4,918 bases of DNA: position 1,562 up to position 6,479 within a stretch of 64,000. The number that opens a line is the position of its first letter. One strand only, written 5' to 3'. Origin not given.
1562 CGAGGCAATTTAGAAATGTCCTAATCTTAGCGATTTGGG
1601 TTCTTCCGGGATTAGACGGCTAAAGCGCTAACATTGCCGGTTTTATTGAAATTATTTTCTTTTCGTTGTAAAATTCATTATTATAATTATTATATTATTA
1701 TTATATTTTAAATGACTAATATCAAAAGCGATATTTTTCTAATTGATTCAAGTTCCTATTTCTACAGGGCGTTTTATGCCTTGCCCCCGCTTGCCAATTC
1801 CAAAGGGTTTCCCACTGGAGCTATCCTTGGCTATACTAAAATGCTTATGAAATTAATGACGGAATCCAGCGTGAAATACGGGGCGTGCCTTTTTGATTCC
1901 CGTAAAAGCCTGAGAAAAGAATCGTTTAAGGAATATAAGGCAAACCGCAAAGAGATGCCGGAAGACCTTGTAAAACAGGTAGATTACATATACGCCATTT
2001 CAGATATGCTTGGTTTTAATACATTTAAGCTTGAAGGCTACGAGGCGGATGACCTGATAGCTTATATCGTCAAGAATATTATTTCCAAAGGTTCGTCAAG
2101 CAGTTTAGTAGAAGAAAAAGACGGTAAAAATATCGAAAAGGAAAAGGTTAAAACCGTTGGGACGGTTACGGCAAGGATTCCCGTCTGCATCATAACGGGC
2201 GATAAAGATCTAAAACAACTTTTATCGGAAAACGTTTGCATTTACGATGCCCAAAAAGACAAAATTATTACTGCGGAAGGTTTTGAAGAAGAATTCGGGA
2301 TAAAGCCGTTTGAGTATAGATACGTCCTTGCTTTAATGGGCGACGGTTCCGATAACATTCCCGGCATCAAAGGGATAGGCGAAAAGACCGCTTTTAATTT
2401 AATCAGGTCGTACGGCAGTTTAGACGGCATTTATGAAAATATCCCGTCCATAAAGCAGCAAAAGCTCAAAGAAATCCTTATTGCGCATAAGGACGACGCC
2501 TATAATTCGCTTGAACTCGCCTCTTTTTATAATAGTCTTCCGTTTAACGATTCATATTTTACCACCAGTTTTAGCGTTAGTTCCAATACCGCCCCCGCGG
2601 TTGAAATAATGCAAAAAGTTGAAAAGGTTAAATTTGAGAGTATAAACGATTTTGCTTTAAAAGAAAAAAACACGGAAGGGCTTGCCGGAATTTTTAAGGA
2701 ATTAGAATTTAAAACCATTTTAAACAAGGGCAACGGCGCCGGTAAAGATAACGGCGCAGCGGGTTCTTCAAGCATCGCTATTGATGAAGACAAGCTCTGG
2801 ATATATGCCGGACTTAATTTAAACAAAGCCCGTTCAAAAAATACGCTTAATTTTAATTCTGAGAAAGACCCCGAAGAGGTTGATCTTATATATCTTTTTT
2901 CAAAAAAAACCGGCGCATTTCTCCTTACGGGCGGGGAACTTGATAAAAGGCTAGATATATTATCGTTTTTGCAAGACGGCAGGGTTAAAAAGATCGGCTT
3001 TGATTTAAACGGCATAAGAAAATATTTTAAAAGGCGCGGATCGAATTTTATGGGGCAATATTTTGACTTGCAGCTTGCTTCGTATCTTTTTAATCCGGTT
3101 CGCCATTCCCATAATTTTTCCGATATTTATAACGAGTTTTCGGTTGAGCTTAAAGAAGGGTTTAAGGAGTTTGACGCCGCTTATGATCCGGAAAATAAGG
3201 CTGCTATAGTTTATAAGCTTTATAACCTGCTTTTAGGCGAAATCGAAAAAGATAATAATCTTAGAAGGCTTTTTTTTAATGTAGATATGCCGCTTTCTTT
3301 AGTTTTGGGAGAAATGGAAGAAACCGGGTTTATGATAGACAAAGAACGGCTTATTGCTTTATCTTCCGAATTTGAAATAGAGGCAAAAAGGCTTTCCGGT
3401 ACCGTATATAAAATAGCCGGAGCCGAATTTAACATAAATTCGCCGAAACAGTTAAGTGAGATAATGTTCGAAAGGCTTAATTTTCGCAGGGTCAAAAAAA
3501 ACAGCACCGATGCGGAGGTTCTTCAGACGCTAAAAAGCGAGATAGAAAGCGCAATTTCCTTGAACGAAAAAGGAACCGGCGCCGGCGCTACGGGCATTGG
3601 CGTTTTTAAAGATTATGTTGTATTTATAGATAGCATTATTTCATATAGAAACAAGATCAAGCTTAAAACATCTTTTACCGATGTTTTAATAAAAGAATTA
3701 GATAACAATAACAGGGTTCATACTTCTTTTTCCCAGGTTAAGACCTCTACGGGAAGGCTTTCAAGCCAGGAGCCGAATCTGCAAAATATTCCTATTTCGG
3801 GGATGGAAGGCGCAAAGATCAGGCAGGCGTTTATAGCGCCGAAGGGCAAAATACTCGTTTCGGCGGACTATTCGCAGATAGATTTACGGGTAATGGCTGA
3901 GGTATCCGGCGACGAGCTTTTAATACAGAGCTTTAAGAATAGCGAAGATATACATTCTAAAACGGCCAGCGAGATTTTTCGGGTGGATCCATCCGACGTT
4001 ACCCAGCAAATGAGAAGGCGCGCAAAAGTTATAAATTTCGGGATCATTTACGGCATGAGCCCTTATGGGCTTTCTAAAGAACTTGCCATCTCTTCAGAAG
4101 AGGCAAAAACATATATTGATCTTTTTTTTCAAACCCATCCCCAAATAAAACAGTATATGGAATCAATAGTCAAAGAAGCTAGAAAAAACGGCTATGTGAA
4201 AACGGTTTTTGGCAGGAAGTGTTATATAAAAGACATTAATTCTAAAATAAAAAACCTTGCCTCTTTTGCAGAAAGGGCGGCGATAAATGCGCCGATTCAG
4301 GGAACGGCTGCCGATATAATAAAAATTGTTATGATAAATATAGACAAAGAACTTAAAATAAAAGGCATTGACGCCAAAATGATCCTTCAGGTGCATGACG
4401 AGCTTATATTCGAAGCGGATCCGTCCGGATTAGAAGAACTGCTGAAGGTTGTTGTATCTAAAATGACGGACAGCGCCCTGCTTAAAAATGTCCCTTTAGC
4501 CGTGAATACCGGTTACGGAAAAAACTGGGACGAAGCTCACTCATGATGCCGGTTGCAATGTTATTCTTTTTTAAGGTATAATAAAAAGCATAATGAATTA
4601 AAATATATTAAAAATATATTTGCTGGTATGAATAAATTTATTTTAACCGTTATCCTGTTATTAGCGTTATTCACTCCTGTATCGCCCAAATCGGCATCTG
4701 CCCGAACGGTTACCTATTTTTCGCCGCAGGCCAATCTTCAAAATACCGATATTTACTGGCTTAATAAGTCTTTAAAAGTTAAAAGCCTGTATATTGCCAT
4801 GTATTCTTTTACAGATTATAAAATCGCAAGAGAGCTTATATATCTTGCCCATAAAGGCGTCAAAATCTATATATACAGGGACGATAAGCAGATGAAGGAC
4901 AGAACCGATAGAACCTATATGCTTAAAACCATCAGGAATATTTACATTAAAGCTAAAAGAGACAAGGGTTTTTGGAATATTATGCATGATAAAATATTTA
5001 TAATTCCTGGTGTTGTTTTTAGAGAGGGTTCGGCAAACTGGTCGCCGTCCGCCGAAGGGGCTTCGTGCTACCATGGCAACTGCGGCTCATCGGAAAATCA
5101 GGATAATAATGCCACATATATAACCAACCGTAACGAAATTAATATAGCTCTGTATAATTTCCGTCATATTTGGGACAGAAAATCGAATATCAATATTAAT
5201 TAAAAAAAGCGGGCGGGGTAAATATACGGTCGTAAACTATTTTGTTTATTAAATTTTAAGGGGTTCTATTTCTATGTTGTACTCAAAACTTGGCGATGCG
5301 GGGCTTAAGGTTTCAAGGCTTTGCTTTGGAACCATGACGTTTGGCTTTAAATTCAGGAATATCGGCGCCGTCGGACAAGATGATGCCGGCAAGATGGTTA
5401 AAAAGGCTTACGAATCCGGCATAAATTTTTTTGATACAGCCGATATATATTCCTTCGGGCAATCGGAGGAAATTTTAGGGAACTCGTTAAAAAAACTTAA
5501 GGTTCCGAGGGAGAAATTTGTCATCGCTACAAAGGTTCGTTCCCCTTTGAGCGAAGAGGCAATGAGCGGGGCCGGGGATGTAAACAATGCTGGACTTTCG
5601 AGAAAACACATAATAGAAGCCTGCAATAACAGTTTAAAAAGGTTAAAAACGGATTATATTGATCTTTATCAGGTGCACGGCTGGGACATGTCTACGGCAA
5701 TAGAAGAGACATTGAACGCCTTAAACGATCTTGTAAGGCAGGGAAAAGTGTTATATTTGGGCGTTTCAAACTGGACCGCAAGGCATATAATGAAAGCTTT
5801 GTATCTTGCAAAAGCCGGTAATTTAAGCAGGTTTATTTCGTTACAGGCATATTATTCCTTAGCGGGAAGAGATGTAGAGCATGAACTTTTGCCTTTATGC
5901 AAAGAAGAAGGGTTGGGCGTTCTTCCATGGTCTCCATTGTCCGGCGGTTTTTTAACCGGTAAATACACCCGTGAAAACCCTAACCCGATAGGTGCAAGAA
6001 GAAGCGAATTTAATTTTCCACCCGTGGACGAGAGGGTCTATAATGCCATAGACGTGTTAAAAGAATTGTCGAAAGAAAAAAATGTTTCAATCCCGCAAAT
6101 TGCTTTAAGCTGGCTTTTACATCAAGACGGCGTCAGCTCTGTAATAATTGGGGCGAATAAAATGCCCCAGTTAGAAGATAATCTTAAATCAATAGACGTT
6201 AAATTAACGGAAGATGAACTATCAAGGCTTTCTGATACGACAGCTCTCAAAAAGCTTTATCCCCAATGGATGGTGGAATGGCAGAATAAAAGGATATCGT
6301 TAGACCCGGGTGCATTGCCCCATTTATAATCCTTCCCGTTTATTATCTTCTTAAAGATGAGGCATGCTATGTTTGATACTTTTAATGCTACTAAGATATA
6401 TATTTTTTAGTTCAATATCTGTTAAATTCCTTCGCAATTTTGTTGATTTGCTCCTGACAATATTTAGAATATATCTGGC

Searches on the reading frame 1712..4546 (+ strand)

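Call 7: search_protein_families(library=pfam, proteins=[window:1712-4546:+])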
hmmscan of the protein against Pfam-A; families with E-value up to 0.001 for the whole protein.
window:1712-4546:+ (944 aa): 4 families
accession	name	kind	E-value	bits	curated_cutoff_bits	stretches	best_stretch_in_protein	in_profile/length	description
PF00476.26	DNA_pol_A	-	3.5e-139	464.4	34.3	1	545-941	2-381/381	DNA polymerase family A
PF02739.22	5_3_exonuc_N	-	2.5e-45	154.6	34.3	2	8-127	2-122/164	5'-3' exonuclease, N-terminal resolvase-like domain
PF01367.25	5_3_exonuc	-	1.7e-24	86.6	40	1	198-279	2-83/97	5'-3' exonuclease, C-terminal SAM fold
PF22619.2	DNA_polI_exo1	-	2.2e-09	37.7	27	1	399-477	24-101/140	DNA polymerase I, ribonuclease H-like domain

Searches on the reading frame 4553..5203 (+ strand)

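Call 7: search_protein_families(library=pfam, proteins=[window:4553-5203:+])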
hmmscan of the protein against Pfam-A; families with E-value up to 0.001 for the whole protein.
window:4553-5203:+ (216 aa): 1 family
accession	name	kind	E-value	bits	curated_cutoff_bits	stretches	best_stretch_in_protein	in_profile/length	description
PF13091.12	PLDc_2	-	7.2e-13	49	27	1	77-168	10-105/132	PLD-like domain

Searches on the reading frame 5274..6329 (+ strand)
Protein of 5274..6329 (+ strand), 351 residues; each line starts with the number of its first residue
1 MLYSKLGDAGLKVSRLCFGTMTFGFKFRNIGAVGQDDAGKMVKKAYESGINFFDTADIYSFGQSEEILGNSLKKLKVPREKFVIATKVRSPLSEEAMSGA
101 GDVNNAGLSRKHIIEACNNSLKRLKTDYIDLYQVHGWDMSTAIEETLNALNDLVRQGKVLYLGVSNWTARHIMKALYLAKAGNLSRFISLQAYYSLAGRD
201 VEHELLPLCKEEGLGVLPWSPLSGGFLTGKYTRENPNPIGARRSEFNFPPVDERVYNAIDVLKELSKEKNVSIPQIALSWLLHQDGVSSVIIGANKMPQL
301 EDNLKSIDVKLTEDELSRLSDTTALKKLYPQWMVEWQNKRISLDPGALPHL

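Call 7: search_protein_families(library=pfam, proteins=[window:5274-6329:+])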
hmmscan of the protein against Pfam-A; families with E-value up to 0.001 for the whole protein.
window:5274-6329:+ (351 aa): 1 family
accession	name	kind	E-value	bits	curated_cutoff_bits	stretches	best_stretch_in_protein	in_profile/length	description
PF00248.27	Aldo_ket_red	-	4.9e-83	279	24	1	15-320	1-287/291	Aldo/keto reductase family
